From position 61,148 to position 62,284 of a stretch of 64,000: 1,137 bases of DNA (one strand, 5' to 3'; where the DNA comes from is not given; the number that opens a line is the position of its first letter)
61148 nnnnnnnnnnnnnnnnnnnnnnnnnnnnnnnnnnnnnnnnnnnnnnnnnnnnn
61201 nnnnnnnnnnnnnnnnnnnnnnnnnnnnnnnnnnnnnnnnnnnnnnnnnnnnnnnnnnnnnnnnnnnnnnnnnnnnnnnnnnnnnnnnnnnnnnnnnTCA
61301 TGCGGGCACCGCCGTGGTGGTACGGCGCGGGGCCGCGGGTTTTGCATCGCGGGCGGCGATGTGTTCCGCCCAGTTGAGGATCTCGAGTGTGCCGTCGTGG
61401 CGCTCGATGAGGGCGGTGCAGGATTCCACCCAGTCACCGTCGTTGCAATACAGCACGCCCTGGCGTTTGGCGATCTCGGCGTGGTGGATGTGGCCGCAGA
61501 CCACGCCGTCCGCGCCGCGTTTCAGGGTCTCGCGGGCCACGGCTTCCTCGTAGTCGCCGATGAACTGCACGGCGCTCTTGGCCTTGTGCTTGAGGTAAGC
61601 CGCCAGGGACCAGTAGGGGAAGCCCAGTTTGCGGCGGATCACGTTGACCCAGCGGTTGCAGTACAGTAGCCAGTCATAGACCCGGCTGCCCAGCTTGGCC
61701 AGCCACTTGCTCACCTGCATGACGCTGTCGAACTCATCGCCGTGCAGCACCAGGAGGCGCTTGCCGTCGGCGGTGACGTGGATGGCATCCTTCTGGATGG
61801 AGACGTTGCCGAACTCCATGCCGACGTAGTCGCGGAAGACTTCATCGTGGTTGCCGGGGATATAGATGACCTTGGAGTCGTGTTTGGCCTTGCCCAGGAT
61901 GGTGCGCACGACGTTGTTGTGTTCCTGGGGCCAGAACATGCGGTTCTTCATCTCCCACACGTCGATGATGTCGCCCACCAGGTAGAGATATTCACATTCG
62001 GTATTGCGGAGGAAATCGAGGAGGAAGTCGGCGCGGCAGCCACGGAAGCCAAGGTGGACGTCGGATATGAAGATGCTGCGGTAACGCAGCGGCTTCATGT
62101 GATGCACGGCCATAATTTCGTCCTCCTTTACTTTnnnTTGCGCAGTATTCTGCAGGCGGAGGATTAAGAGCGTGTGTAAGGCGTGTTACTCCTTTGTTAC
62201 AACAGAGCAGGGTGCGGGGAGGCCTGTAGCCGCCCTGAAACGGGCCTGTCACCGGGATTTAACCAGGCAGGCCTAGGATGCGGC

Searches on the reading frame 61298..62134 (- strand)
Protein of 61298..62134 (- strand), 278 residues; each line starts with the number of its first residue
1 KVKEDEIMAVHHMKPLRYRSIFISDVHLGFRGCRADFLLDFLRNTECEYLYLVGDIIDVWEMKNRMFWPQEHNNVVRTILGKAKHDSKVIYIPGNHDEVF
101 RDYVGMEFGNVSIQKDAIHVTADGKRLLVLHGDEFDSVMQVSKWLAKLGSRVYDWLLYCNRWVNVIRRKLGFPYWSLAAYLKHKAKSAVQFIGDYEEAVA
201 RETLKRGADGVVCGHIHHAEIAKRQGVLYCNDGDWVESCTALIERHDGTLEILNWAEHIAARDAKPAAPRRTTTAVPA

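Call 28: search_protein_families(library=pfam, proteins=[window:61298-62134:-], max_evalue=0.00001)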
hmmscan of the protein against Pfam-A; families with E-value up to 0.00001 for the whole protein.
window:61298-62134:- (278 aa): 2 families
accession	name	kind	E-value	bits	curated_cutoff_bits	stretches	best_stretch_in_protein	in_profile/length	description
PF12850.12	Metallophos_2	-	8.9e-12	45.7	27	0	194-235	91-135/154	Calcineurin-like phosphoesterase superfamily domain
PF00149.33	Metallophos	-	3.6e-09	37.8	21.5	1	20-218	3-190/191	Calcineurin-like phosphoesterase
